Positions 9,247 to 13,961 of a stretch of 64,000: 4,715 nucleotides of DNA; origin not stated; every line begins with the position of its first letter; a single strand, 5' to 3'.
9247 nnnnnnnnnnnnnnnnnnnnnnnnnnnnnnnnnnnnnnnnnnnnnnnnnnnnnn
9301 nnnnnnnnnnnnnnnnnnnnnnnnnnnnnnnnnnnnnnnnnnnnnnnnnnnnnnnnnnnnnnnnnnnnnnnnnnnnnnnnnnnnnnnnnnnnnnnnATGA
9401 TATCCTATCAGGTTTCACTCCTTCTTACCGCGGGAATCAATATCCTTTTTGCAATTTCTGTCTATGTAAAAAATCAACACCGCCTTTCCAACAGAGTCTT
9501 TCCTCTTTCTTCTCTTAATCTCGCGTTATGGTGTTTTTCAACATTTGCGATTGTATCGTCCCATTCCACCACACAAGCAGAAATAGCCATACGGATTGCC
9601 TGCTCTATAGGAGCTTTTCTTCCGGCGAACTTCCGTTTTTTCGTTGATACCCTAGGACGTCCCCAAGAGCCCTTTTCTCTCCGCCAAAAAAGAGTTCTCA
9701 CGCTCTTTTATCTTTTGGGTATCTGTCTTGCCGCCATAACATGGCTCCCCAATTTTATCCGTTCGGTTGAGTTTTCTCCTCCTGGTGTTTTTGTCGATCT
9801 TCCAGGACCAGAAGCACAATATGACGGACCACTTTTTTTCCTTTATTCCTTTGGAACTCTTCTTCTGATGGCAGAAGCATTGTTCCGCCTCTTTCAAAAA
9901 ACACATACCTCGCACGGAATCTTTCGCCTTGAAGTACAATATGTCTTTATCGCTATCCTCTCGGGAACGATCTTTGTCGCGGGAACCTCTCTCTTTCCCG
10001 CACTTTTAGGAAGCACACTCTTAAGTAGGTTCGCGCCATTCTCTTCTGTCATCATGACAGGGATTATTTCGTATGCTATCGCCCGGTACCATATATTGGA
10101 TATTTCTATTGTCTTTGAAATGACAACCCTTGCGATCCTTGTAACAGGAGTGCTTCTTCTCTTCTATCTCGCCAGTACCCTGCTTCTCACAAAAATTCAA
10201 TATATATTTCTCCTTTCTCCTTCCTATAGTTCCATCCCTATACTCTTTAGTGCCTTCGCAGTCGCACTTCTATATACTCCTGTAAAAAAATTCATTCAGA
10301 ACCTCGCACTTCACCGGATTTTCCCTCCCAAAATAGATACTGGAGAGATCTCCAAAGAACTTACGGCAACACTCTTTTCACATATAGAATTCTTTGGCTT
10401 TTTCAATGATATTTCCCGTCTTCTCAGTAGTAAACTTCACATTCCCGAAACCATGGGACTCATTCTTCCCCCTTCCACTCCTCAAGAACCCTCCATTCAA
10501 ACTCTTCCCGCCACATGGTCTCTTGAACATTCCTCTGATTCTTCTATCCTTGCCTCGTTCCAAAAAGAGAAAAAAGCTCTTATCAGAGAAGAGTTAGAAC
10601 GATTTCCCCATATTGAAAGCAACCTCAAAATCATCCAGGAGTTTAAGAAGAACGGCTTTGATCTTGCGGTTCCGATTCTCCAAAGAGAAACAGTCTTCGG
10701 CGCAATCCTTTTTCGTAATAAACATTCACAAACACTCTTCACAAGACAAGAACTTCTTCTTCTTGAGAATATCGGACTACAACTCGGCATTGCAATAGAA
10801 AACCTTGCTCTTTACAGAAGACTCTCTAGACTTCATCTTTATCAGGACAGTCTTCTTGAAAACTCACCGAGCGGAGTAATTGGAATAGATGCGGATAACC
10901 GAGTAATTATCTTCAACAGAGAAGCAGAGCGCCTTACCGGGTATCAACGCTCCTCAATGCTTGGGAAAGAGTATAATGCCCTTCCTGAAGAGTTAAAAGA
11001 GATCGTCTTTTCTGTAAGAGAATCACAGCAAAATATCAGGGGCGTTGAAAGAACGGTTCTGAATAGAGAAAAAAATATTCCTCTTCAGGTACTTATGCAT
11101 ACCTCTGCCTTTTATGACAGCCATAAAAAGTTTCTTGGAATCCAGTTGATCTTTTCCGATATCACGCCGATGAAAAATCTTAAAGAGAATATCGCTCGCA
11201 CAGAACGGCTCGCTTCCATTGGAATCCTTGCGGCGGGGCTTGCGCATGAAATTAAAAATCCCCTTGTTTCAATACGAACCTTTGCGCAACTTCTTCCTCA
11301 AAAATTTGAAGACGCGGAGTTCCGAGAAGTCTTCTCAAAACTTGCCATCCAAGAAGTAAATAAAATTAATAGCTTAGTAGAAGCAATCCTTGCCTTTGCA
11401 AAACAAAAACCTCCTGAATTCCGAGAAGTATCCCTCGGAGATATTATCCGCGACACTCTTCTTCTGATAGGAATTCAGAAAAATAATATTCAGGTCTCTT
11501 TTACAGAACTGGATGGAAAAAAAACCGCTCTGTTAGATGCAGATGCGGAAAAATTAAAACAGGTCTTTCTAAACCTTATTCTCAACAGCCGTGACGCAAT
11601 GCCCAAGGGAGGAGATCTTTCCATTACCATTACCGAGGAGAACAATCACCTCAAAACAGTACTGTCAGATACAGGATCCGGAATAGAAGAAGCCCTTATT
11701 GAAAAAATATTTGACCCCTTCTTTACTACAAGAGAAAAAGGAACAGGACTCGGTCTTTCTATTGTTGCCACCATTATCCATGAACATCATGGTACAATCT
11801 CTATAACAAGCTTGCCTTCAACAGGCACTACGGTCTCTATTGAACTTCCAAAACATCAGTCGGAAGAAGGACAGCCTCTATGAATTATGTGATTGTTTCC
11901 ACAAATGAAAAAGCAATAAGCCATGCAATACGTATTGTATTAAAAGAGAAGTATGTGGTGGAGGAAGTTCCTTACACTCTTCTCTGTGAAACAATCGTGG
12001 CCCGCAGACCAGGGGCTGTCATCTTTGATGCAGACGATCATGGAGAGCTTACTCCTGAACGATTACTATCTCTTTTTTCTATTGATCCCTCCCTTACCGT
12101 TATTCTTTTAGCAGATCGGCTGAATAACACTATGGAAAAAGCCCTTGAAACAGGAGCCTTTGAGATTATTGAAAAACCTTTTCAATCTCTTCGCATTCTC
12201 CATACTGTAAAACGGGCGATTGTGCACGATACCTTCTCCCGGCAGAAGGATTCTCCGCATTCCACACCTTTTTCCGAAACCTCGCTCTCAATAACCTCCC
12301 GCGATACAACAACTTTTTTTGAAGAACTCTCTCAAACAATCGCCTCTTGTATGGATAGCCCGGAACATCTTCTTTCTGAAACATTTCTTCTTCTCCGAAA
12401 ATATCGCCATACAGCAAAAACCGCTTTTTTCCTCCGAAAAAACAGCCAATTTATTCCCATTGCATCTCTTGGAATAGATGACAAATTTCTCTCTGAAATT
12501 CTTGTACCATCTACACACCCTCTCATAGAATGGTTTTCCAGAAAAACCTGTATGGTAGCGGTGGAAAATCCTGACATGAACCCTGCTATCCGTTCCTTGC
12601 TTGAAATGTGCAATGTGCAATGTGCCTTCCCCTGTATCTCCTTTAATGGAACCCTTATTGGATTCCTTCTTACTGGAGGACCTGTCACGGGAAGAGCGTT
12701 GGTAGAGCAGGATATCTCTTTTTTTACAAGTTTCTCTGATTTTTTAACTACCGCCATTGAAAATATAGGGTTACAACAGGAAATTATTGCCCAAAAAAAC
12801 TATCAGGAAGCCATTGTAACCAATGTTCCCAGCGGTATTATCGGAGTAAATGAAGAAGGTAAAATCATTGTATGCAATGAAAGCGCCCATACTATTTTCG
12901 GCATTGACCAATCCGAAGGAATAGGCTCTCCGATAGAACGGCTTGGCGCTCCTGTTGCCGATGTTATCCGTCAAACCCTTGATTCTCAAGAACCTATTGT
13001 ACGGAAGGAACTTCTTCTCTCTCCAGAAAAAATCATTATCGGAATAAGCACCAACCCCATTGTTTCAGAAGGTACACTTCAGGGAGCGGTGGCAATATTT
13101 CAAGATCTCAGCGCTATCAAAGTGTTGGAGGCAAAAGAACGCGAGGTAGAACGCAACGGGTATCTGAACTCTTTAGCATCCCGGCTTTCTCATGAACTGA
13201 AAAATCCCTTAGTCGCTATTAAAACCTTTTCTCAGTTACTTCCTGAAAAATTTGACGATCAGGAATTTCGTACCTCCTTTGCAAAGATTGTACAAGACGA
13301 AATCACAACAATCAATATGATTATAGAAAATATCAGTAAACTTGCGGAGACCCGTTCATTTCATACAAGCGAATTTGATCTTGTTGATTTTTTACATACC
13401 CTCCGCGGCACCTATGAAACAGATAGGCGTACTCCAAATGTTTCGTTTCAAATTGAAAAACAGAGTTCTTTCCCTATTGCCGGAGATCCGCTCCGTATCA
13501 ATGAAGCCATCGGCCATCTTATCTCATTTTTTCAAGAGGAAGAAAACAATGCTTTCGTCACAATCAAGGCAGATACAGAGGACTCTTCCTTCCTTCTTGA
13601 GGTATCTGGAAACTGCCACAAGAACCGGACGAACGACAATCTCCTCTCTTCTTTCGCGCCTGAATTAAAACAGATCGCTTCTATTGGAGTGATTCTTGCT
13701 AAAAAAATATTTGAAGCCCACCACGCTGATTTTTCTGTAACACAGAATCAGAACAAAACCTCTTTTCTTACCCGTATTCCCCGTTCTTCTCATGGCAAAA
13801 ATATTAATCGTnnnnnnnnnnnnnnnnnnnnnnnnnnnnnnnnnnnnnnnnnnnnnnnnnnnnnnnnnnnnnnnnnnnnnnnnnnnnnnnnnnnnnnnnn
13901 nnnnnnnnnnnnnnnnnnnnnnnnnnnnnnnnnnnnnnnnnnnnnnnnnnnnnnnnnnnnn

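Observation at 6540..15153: Five-gene translationally coupled operon linking lipid-type biosynthetic enzymes to a sigma-54 two-component relay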

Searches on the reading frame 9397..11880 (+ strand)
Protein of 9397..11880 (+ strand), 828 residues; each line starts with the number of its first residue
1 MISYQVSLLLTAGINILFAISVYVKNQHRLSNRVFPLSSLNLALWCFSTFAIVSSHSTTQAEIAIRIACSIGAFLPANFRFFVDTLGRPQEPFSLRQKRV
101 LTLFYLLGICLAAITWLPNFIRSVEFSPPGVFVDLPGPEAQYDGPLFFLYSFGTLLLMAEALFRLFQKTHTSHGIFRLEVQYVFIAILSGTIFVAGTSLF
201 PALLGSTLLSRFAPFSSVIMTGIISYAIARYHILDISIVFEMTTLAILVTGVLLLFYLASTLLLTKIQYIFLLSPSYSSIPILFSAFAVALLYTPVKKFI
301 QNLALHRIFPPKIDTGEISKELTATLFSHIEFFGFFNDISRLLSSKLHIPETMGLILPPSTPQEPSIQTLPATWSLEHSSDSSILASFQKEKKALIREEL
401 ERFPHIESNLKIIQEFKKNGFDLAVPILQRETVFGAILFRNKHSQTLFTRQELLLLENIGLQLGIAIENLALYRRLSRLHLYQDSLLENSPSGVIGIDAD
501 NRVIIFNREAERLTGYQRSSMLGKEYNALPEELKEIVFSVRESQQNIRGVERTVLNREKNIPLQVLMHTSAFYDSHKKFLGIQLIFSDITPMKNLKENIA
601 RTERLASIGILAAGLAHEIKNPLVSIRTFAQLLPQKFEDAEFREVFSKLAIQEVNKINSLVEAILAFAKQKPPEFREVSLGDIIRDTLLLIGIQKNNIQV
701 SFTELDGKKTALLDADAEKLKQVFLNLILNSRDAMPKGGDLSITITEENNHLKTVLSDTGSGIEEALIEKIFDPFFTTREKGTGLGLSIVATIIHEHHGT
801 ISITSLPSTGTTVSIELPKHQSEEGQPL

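Call 7: search_protein_families(library=pfam, proteins=[window:9397-11880:+], max_evalue=0.01)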
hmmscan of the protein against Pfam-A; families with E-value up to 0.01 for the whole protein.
window:9397-11880:+ (828 aa): 12 families
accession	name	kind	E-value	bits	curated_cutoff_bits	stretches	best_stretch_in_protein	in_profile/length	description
PF02518.31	HATPase_c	-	1.7e-25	90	26.4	1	716-820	2-110/111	Histidine kinase-, DNA gyrase B-, and HSP90-like ATPase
PF00989.32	PAS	-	4.3e-16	59.4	22.6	1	485-589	5-113/113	PAS fold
PF00512.31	HisKA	-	1.9e-11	44.3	26.9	1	611-670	5-63/66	His Kinase A (phospho-acceptor) domain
PF13426.13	PAS_9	-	5.5e-08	33.5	27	1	492-590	2-102/103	PAS domain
PF16927.11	HisKA_7TM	-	1.6e-07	31.9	28.6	1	8-236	2-222/224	N-terminal 7TM region of histidine kinase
PF08448.16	PAS_4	-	0.0003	21.4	23.1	1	487-590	1-106/110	PAS fold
PF13596.12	PAS_10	-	0.00035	21.6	22.1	1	484-590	2-106/106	PAS domain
PF01590.32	GAF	-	0.00061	20.8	22.4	1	393-467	63-133/133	GAF domain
PF13492.12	GAF_3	-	0.00096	20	27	1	423-469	84-129/129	GAF domain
PF10090.15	HPTransfase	-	0.0027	17.9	22.9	1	722-761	34-73/123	Histidine phosphotransferase C-terminal domain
PF13188.13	PAS_8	-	0.0031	17.8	21.8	0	485-526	5-43/65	PAS domain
PF13185.12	GAF_2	-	0.0039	17.9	28.6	1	419-468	91-136/136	GAF domain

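Call 8: search_protein_families(library=ncbifam, proteins=[window:9397-11880:+], max_evalue=0.01)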
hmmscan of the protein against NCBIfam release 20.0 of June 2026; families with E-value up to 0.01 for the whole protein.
window:9397-11880:+ (828 aa): 88 families (the best 25 are shown)
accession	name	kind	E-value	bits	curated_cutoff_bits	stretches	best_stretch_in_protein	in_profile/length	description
NF008468.0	PRK11360.1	equivalog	8.2e-91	305.2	646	1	465-824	254-613/616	two-component system sensor histidine kinase AtoS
NF007688.0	PRK10364.1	equivalog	8.2e-57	192.9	479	1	593-821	225-453/460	two-component system sensor histidine kinase ZraS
NF053867.1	SprKinKinDBac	equivalog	1.8e-48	165.2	775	1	602-821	280-499/500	sporulation kinase KinD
NF046044.1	PnpS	equivalog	3.3e-47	161.3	400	1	484-818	58-390/390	two-component system histidine kinase PnpS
NF010411.0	PRK13837.1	equivalog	1.2e-44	152.6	647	1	593-827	435-683/828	two-component system VirA-like sensor kinase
NF046020.1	HisKinCckABruc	equivalog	3.1e-41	141.1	1000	1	537-824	410-712/868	cell cycle histidine kinase CckA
NF052574.1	HisKinEspCMyxo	equivalog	1.1e-35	123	1200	1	501-823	308-641/785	serine histidine kinase EspC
NF047497.1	HK_LIC_12097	equivalog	1.7e-35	122.5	500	1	542-818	85-365/367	LIC_12097 family sensor histidine kinase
NF052573.1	HisKinEspAMyxo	equivalog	3.4e-34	118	1400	1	480-822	252-614/755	serine histidine kinase EspA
NF033092.0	HK_WalK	equivalog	5.8e-33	114.3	725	1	484-818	261-593/594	cell wall metabolism sensor histidine kinase WalK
NF010076.0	PRK13557.1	subfamily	1.1e-32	113.1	631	1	499-824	51-399/540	histidine kinase famiy protein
TIGR02966.1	phoR_proteo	equivalog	2.5e-31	108.9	334.2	1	485-816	10-332/333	phosphate regulon sensor histidine kinase PhoR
NF038348.1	T2SS_HK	subfamily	1.7e-30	106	450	2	712-818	464-572/574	histidine kinase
NF008312.0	PRK11100.1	equivalog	2.8e-30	105.6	356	1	614-820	262-475/477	two-component system sensor histidine kinase CreC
NF041777.1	sens_FixL_Rhizob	equivalog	2.2e-28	99.1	850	1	484-821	126-483/485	sensor protein FixL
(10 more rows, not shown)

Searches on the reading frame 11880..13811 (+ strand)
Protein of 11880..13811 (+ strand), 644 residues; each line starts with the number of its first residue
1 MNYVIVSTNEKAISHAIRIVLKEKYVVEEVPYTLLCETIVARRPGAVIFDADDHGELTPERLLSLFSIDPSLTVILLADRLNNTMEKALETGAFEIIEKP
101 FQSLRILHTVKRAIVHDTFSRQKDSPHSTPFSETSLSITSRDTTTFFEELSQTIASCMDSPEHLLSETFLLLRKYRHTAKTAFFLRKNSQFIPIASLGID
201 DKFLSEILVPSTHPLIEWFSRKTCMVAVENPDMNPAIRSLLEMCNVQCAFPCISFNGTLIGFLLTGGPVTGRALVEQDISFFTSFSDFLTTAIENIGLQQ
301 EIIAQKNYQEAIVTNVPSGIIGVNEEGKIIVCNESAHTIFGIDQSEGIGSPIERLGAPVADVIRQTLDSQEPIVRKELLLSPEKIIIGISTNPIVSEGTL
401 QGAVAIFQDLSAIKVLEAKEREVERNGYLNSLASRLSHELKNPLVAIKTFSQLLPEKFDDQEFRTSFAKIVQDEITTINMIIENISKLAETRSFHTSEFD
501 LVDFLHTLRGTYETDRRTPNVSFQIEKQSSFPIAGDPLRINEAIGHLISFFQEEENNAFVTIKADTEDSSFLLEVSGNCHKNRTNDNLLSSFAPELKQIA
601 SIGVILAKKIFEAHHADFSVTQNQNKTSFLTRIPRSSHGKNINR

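Call 7: search_protein_families(library=pfam, proteins=[window:11880-13811:+], max_evalue=0.01)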
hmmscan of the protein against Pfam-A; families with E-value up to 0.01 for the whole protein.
window:11880-13811:+ (644 aa): 5 families
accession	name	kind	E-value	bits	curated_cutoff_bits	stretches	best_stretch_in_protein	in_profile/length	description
PF00989.32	PAS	-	1.9e-10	41.2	22.6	1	310-409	4-112/113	PAS fold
PF00512.31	HisKA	-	7e-09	36.1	26.9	1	430-489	3-61/66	His Kinase A (phospho-acceptor) domain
PF08448.16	PAS_4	-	2.3e-07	31.5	23.1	1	314-411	2-106/110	PAS fold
PF13426.13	PAS_9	-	1.6e-06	28.7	27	1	317-411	1-102/103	PAS domain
PF13188.13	PAS_8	-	0.00057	20.1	21.8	1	309-354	3-45/65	PAS domain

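Call 8: search_protein_families(library=ncbifam, proteins=[window:11880-13811:+], max_evalue=0.01)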
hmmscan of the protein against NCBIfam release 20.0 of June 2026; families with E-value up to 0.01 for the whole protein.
window:11880-13811:+ (644 aa): 35 families (the best 25 are shown)
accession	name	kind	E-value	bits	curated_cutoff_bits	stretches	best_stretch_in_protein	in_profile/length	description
NF008468.0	PRK11360.1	equivalog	8.2e-32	110.3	646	1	298-634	259-607/616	two-component system sensor histidine kinase AtoS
NF046044.1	PnpS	equivalog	1.6e-27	96.5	400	1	299-576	47-323/390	two-component system histidine kinase PnpS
TIGR02966.1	phoR_proteo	equivalog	7.1e-16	58.1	334.2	1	309-575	8-266/333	phosphate regulon sensor histidine kinase PhoR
NF033092.0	HK_WalK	equivalog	1.8e-14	53.3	725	1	305-549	256-498/594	cell wall metabolism sensor histidine kinase WalK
NF008312.0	PRK11100.1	equivalog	5.6e-13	48.5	356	1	415-626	242-464/477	two-component system sensor histidine kinase CreC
NF045911.1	TCSHisKinNblS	equivalog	2.3e-11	42.8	1000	1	300-526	259-490/621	two-component system sensor histidine kinase NblS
NF008298.1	PRK11086.1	subfamily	1.4e-10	40.3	520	1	305-485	209-381/529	DcuS/MalK family sensor histidine kinase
TIGR03785.1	marine_sort_HK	equivalog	1.6e-09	36.6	612.2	1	425-626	481-693/703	proteobacterial dedicated sortase system histidine kinase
NF053867.1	SprKinKinDBac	equivalog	1.9e-09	36.5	775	1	417-533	274-391/500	sporulation kinase KinD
NF047874.1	MASE3_PAS_HK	subfamily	5.1e-09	35.5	560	1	297-469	255-438/655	MASE3 domain-containing sensor histidine kinase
NF007688.0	PRK10364.1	equivalog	5.4e-09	35.3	479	1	415-631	226-446/460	two-component system sensor histidine kinase ZraS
NF041552.1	TF_PrdR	equivalog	1.7e-08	33.3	795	1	304-437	131-262/577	sigma-54 dependent transcriptional regulator PrdR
NF033093.1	HK_VicK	exception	1.2e-07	30.7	680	1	284-489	70-269/448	cell wall metabolism sensor histidine kinase VicK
NF049962.1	HisKinFlgSCampy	equivalog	3.2e-07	29.6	600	1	419-629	122-333/338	fla regulon two-component system sensor histidine kinase FlgS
TIGR00229.1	sensory_box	domain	4.1e-07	30.2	22.9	1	310-418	8-124/126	PAS domain S-box protein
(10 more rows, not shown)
